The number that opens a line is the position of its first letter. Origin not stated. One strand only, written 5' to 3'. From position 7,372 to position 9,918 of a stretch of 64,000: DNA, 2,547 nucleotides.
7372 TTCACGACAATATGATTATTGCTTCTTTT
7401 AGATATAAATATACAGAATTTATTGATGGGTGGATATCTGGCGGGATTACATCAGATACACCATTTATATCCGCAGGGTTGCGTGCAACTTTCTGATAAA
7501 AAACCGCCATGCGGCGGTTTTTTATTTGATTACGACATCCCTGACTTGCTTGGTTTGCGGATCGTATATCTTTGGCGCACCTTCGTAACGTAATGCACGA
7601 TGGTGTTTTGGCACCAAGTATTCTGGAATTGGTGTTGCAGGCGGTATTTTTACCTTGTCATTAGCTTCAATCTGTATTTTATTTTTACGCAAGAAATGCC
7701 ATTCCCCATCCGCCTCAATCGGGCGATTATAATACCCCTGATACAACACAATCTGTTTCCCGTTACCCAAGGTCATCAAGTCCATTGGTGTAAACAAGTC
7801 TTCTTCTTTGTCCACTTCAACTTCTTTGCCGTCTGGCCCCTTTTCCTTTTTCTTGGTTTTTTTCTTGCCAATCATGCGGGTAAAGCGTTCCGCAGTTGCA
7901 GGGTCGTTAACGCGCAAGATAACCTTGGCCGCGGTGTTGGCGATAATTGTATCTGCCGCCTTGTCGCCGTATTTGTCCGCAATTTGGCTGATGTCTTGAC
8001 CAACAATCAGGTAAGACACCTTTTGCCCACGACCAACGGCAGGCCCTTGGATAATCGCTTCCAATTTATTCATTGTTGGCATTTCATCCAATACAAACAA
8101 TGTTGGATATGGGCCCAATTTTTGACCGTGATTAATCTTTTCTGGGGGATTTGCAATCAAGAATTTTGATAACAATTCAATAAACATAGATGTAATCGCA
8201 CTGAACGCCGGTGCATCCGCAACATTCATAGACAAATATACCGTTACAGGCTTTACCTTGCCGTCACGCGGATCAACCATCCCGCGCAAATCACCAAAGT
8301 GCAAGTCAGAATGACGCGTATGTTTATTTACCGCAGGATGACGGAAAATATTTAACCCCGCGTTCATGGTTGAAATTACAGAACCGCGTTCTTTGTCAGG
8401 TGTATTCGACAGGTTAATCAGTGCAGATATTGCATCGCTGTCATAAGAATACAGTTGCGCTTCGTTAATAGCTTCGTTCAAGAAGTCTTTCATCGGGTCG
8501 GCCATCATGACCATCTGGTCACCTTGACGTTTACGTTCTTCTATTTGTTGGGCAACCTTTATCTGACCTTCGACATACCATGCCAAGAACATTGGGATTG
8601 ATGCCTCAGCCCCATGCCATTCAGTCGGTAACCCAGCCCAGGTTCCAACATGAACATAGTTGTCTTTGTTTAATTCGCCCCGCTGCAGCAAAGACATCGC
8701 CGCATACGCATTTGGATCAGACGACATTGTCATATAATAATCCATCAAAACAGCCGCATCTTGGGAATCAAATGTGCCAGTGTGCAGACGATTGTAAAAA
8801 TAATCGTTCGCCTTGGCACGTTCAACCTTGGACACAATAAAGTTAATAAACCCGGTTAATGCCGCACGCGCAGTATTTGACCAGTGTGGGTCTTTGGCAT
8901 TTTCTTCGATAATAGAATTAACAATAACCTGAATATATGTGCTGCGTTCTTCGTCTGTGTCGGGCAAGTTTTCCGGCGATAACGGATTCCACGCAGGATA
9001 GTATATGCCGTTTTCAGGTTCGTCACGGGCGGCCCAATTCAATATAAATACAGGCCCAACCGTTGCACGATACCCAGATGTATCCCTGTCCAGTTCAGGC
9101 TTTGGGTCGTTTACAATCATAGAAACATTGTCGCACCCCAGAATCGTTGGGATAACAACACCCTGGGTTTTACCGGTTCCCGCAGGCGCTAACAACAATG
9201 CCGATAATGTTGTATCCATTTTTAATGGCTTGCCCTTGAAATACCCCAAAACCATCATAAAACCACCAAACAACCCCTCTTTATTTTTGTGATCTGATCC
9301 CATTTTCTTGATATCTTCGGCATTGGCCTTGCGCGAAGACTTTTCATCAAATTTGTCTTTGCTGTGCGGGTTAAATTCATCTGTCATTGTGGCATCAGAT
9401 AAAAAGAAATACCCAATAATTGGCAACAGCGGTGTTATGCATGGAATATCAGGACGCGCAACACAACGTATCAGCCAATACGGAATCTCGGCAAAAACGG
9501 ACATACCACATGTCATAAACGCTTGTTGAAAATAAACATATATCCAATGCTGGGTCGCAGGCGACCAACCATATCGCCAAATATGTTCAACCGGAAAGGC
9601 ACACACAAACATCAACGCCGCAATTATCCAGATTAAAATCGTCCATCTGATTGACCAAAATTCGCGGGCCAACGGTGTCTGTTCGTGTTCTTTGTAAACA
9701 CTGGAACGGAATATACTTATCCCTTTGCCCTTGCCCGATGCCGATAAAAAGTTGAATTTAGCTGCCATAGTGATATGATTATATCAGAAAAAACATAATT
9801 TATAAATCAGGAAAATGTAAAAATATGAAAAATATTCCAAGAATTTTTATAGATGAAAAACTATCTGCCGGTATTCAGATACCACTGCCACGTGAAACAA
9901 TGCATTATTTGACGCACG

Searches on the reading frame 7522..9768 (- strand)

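Call 85: search_protein_families(library=pfam, proteins=[window:7522-9768:-], max_evalue=1e-8)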
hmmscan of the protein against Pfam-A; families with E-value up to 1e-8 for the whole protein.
window:7522-9768:- (748 aa): 3 families
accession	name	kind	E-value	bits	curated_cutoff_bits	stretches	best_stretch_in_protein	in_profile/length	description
PF02534.20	T4SS-DNA_transf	-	1.7e-48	166.1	20.1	2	444-693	206-447/468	Type IV secretory system Conjugative DNA transfer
PF12696.13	TraG-D_C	-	3.2e-20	72.8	22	1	555-667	1-124/126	TraM recognition site of TraD and TraG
PF10412.15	TrwB_AAD_bind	-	1.6e-17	63.9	20.5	1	507-643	205-333/387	Type IV secretion-system coupling protein DNA-binding domain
